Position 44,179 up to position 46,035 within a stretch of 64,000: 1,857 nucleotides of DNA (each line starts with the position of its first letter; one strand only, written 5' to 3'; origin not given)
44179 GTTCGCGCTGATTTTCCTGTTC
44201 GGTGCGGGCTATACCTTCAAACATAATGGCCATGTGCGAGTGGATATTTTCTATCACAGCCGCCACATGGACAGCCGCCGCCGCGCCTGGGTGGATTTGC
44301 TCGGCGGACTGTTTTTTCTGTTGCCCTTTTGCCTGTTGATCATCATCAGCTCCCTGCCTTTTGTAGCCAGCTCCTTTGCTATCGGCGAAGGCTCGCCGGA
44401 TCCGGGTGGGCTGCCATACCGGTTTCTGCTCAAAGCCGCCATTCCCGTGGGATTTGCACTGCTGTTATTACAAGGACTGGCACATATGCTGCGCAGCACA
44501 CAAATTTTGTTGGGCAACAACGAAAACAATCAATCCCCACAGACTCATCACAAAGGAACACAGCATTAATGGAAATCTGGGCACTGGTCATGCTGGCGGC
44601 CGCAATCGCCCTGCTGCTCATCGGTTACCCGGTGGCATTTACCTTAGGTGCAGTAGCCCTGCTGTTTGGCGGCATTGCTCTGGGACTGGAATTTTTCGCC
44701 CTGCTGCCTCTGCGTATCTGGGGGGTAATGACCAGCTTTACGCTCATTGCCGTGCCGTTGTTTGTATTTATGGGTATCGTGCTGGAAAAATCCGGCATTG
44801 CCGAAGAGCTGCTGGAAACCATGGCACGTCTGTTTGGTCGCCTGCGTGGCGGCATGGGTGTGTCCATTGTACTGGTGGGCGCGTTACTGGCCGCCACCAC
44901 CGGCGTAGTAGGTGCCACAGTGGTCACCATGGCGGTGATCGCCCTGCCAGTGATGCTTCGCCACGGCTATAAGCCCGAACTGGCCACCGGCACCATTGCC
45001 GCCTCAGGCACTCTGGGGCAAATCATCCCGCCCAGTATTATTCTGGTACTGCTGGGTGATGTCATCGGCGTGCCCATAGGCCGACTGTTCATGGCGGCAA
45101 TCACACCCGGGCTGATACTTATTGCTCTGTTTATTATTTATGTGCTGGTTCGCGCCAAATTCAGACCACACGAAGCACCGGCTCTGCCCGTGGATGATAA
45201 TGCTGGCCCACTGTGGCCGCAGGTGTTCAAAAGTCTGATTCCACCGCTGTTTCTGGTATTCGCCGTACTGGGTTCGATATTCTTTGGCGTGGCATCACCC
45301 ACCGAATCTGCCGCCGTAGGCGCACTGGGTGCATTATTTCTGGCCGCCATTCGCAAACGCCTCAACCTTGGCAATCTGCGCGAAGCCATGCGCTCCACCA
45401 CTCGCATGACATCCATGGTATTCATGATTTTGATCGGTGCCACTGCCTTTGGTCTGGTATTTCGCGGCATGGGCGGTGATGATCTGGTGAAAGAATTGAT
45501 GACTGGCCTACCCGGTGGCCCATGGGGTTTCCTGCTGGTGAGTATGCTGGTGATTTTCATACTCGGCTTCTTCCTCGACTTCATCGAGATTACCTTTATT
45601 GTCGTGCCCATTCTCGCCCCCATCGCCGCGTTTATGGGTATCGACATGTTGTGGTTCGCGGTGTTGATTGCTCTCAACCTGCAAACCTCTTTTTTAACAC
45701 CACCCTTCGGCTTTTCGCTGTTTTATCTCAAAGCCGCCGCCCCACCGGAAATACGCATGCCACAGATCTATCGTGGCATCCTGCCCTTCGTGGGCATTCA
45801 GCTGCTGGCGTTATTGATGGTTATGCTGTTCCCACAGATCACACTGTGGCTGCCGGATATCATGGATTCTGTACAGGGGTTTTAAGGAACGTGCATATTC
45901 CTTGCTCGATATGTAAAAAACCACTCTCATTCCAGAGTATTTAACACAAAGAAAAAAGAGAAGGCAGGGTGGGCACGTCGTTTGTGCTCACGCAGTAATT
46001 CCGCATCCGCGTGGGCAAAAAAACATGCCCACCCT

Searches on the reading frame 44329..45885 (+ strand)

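Call 34: search_protein_families(library=ncbifam, proteins=[window:44329-45885:+], max_evalue=1e-10)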
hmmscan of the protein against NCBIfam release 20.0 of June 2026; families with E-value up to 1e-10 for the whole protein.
window:44329-45885:+ (518 aa): 3 families
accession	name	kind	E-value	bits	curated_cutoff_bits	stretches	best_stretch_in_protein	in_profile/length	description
TIGR00786.1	dctM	subfamily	4e-109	365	268.45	1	99-509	1-405/405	TRAP transporter large permease subunit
NF011634.1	PRK15060.1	equivalog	2.2e-36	125.8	800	1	86-503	4-415/425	2,3-diketo-L-gulonate TRAP transporter large permease YiaN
TIGR02123.1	TRAP_fused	subfamily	1.5e-15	57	320.65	1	130-465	159-497/615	TRAP transporter fused permease subunit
